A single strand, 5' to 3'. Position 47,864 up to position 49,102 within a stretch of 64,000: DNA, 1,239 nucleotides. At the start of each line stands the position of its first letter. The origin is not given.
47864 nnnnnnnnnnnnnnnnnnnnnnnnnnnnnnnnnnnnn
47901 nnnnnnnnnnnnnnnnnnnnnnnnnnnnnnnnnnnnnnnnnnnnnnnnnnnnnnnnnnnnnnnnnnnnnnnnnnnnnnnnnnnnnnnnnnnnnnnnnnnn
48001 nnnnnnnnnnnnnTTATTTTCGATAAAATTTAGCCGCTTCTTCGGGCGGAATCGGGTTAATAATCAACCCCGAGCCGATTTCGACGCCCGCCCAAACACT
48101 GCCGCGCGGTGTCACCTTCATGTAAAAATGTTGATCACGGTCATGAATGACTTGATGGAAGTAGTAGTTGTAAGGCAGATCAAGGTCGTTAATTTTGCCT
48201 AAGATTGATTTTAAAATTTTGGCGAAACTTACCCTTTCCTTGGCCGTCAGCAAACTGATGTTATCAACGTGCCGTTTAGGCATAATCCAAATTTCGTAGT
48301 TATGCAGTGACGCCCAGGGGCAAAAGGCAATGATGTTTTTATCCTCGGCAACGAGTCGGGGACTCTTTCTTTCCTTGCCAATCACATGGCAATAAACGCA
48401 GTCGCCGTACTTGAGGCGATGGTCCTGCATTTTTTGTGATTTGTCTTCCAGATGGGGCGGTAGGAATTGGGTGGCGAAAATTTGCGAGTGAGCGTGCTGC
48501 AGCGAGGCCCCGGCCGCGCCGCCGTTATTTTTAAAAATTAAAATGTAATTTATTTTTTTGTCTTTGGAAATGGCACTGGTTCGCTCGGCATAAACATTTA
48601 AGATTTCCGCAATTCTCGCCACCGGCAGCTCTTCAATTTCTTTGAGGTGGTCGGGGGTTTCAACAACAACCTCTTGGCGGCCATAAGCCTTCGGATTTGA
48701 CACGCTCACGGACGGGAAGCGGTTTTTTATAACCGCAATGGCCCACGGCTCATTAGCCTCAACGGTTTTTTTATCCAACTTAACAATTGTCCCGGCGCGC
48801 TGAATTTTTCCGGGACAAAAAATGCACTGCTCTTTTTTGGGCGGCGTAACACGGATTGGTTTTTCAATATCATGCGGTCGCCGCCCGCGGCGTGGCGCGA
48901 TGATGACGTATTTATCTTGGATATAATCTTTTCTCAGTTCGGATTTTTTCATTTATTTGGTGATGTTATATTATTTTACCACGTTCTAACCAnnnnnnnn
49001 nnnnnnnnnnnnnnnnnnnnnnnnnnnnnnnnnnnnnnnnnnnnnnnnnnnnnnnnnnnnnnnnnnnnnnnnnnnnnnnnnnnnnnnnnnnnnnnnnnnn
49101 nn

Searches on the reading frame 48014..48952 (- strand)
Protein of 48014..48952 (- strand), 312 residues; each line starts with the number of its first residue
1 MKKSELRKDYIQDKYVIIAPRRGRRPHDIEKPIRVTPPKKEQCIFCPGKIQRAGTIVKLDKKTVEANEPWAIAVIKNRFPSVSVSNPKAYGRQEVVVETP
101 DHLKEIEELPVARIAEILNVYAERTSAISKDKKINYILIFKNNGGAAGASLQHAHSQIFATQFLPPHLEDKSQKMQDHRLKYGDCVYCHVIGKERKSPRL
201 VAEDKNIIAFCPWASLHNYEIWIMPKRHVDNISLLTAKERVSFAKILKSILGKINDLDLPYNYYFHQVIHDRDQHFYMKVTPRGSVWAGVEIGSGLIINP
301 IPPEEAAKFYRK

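Call 14: search_protein_families(library=pfam, proteins=[window:48014-48952:-], max_evalue=0.001)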
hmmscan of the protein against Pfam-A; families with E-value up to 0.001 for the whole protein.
window:48014-48952:- (312 aa): 5 families
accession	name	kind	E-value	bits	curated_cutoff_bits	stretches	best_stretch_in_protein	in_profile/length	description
PF01087.27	GalP_UDP_transf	-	5.9e-17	63.1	22.1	1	4-165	12-184/184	Galactose-1-phosphate uridyl transferase, N-terminal domain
PF16285.10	DUF4931_N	-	1.5e-06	28.8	24.1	1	72-160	38-120/124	Domain of unknown function (DUF4931) N-terminal domain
PF16268.10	DUF4921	-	2.3e-06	27.2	28.5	1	129-305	216-388/425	Domain of unknown function (DUF4921)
PF01230.28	HIT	-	5.8e-06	27.3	21.5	0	100-160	34-94/98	HIT domain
PF02744.22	GalP_UDP_tr_C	-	0.00072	19.8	29.2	0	194-267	25-101/165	Galactose-1-phosphate uridyl transferase, C-terminal domain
